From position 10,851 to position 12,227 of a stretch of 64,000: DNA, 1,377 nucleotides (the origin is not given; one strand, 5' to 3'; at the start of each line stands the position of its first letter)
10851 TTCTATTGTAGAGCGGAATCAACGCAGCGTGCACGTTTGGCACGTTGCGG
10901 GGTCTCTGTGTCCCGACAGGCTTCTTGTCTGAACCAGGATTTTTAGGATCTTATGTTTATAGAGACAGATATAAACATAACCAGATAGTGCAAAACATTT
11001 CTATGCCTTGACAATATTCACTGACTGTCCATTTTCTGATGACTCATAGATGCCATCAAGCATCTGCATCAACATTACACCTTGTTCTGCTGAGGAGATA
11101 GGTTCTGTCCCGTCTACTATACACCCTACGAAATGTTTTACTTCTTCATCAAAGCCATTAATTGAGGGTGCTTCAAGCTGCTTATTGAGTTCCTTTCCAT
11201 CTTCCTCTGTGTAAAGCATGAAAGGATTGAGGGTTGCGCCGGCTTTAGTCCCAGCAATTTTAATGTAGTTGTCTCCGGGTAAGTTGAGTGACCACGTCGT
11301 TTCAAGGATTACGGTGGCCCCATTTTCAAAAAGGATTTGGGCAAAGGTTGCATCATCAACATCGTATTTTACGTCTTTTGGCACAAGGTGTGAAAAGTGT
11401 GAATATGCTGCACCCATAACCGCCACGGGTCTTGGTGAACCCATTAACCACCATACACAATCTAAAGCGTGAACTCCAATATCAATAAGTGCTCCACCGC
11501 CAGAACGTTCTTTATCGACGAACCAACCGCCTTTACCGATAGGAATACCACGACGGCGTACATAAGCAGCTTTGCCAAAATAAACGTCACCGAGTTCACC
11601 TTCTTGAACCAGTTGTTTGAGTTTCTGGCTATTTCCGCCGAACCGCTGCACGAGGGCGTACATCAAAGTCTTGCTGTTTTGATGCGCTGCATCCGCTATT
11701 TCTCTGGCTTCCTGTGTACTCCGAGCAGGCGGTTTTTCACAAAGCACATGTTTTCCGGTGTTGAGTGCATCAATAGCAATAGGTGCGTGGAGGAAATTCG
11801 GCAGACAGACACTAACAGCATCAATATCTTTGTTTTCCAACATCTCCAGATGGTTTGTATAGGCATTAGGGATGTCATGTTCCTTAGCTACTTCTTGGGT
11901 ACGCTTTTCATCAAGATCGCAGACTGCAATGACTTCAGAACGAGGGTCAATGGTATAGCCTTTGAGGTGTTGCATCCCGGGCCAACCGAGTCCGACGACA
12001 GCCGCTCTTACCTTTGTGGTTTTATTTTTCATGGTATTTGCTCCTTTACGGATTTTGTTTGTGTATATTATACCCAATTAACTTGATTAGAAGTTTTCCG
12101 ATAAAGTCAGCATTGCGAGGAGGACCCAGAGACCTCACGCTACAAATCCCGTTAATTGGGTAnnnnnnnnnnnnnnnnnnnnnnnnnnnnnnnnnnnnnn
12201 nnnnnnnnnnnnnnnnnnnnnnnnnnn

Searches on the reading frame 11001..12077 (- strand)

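Call 36: search_protein_families(library=pfam, proteins=[window:11001-12077:-])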
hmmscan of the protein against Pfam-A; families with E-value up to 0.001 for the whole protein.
window:11001-12077:- (358 aa): 3 families
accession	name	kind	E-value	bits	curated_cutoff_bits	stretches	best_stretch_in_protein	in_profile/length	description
PF01408.29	GFO_IDH_MocA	-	1.3e-29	103.8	24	1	24-140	2-118/120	Oxidoreductase family, NAD-binding Rossmann fold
PF22725.1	GFO_IDH_MocA_C3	-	2e-27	96.1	27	1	151-280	2-122/124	GFO/IDH/MocA C-terminal domain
PF02894.22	GFO_IDH_MocA_C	-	5.9e-25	88.8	22.9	1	154-355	1-218/218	Oxidoreductase family, C-terminal alpha/beta domain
